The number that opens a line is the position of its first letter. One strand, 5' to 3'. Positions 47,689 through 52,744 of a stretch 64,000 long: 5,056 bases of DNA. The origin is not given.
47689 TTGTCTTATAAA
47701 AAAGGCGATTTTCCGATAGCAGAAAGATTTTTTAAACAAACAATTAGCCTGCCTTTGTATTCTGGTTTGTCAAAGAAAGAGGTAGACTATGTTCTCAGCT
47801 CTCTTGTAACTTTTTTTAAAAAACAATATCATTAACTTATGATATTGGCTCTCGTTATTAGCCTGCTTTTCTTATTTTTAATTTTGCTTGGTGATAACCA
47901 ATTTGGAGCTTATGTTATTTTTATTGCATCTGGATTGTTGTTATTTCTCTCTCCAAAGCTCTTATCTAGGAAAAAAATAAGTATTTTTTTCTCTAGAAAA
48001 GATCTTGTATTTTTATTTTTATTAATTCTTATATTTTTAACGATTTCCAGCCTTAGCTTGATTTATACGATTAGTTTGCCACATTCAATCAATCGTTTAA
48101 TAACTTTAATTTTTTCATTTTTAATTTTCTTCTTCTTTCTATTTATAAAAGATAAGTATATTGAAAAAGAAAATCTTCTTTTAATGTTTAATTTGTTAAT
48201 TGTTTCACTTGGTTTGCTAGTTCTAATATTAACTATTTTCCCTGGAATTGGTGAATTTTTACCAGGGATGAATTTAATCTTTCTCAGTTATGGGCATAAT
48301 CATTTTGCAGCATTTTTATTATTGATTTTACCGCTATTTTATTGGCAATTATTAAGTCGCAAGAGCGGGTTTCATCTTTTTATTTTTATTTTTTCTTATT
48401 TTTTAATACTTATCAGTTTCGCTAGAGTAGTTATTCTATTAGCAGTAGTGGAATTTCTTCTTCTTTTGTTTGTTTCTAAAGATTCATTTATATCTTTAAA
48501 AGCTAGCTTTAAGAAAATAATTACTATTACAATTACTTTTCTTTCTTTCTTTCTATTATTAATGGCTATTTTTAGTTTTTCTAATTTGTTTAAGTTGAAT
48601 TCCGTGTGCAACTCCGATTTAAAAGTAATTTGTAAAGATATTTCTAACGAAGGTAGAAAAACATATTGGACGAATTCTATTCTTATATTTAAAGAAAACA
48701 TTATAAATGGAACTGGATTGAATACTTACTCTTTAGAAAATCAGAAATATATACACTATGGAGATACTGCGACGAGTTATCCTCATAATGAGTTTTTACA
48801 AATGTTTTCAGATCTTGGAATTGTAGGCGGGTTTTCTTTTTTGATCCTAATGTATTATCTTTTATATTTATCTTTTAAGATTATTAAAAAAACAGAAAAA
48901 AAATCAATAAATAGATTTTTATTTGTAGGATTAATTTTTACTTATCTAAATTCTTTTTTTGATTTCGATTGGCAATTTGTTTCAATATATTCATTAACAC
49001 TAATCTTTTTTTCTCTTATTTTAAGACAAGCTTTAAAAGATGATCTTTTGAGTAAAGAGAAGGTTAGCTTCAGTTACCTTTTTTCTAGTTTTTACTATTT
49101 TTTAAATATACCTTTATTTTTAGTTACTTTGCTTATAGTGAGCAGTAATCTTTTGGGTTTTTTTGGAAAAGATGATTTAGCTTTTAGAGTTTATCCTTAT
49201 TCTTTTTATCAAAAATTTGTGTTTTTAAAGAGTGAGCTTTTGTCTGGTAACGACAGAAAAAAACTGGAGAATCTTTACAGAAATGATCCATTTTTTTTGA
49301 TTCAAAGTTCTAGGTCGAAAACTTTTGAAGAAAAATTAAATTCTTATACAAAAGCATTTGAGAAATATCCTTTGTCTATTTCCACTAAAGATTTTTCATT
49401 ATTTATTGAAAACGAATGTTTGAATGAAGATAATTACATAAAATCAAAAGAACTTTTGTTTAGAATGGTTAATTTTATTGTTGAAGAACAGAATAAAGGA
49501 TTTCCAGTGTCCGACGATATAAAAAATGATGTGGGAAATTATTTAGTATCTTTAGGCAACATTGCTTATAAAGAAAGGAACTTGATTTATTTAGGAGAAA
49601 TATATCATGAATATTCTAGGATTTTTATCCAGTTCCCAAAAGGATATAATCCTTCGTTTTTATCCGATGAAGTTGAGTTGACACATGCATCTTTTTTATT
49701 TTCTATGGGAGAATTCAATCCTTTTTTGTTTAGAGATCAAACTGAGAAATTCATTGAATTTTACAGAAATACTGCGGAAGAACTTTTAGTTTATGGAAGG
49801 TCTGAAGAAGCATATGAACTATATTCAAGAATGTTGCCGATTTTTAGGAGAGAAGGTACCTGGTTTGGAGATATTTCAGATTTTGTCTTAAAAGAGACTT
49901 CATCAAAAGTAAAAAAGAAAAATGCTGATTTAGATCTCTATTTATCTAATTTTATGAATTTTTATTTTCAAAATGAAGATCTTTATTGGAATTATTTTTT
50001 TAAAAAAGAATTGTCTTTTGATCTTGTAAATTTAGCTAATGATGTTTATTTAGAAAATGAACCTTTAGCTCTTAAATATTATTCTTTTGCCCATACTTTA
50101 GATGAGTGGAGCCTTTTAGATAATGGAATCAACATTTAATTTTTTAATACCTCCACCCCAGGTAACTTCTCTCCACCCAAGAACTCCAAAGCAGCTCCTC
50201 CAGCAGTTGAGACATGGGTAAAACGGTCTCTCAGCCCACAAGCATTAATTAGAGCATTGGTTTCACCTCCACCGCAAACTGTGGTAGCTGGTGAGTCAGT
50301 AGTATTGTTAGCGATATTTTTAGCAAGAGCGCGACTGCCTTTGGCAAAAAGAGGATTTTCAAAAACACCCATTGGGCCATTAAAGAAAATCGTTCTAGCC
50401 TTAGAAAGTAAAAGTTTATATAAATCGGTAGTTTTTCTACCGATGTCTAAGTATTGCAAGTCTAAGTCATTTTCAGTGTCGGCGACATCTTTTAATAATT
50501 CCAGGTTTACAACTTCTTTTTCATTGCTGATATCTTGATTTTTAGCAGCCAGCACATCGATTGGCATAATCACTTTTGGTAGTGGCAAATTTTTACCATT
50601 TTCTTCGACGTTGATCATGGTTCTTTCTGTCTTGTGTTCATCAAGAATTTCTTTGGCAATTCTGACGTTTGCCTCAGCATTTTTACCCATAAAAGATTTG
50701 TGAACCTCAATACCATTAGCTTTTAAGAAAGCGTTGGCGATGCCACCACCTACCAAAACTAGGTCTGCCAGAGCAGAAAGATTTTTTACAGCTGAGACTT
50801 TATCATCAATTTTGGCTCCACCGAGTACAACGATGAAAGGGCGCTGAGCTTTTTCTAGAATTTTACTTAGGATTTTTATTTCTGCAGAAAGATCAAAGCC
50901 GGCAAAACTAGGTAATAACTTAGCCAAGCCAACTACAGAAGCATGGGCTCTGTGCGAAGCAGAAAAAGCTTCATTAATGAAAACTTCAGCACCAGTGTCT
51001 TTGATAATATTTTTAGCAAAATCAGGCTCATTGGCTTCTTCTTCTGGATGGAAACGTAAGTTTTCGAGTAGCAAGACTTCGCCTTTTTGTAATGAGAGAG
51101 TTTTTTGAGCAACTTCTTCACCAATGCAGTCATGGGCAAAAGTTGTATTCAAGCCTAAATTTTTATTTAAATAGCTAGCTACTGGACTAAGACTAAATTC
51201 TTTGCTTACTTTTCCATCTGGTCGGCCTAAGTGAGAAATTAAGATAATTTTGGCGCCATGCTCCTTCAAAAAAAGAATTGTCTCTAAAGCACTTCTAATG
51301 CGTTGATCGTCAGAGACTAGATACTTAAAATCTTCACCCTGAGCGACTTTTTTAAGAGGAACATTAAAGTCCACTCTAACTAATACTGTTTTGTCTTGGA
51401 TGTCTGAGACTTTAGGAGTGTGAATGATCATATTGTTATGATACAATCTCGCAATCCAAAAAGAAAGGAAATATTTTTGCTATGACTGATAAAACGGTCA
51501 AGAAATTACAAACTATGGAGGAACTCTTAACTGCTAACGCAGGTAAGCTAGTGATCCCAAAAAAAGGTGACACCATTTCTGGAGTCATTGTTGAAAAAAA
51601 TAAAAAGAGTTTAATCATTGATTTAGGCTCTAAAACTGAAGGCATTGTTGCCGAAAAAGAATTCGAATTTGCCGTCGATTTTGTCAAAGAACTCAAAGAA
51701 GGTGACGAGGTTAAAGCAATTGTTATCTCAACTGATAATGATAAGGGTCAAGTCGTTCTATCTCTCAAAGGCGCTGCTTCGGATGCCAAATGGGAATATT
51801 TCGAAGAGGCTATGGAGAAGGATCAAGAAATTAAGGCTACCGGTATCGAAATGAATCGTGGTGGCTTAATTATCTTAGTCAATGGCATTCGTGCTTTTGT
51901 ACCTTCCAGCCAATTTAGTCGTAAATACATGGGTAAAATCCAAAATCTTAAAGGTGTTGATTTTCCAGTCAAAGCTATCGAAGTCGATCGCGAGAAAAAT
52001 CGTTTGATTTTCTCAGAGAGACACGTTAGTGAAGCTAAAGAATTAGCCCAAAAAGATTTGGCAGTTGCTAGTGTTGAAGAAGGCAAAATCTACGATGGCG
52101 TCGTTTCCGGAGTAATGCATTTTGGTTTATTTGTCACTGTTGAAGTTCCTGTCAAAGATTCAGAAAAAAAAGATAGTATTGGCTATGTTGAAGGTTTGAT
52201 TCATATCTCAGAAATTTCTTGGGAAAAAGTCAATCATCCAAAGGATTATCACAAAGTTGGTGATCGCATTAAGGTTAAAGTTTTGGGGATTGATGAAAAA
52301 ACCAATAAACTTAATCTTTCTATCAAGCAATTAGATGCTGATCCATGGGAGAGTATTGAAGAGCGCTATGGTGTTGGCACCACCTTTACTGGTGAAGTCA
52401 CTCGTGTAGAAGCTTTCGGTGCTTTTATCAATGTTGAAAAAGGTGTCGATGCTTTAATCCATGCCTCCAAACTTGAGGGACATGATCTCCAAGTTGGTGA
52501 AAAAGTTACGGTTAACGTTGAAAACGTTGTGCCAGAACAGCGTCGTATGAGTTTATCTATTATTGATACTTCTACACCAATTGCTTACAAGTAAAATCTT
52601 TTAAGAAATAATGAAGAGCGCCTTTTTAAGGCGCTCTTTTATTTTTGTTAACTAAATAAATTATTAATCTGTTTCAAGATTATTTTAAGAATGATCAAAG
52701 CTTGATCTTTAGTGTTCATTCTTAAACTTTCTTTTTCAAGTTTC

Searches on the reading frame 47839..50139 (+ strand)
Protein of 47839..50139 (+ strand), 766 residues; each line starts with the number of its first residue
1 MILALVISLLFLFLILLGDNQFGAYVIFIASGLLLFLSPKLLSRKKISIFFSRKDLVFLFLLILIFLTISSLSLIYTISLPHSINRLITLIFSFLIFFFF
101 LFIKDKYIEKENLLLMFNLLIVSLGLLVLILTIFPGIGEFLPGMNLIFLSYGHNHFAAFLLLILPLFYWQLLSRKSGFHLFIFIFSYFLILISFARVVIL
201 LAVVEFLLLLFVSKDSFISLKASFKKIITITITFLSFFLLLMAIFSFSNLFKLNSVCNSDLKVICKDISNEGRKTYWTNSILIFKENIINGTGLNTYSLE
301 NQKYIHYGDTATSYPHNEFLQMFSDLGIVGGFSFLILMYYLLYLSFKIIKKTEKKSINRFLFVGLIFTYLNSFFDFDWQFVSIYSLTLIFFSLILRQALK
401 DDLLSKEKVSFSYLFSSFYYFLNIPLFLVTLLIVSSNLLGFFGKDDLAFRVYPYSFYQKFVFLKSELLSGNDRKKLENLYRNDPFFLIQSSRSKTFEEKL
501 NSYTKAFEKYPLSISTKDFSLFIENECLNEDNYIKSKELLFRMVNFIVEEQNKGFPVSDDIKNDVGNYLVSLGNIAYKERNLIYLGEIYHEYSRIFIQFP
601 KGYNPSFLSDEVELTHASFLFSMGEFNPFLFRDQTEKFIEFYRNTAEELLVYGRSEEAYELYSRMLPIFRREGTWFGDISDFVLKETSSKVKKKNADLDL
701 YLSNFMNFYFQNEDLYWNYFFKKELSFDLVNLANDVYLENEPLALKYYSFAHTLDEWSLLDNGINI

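Call 17: search_protein_families(library=pfam, proteins=[window:47839-50139:+], max_evalue=0.01)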
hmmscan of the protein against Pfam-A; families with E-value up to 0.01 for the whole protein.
window:47839-50139:+ (766 aa): 1 family
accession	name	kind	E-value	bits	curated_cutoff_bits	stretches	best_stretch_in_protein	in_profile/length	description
PF04932.20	Wzy_C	-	1.3e-17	64.4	31.7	1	182-335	2-149/149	O-Antigen ligase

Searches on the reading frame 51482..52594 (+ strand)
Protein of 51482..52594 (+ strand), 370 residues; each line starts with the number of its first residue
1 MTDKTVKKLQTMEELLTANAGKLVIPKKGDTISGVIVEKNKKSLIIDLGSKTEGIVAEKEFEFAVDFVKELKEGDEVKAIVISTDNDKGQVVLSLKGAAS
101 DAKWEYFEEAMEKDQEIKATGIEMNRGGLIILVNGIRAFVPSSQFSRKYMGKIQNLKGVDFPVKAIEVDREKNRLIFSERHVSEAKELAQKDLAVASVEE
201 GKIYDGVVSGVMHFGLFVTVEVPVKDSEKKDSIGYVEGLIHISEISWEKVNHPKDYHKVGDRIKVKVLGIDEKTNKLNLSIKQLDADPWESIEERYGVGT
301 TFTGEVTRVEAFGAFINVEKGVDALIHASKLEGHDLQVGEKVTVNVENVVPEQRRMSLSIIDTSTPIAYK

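Call 17: search_protein_families(library=pfam, proteins=[window:51482-52594:+], max_evalue=0.01)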
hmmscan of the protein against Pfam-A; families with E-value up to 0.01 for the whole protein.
window:51482-52594:+ (370 aa): 6 families
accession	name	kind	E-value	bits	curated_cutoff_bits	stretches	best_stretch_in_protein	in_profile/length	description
PF00575.29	S1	-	6.9e-45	151.8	22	4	234-282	25-74/74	S1 RNA binding domain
PF23459.1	S1_RRP5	-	3.5e-09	37.5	27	0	234-280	25-71/72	RRP5 S1 domain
PF13509.12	S1_2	-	2.4e-05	24.8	21.8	1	298-344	1-46/61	S1 domain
PF24685.1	OB_RRP5_4th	-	0.0002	21.8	31.5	0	197-270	5-71/92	RRP5 OB-fold domain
PF18614.7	RNase_II_C_S1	-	0.00099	19.4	26.6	0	331-358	28-56/59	RNase II-type exonuclease C-terminal S1 domain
PF11741.13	AMIN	-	0.0057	17.1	20.5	0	18-106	8-89/101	AMIN domain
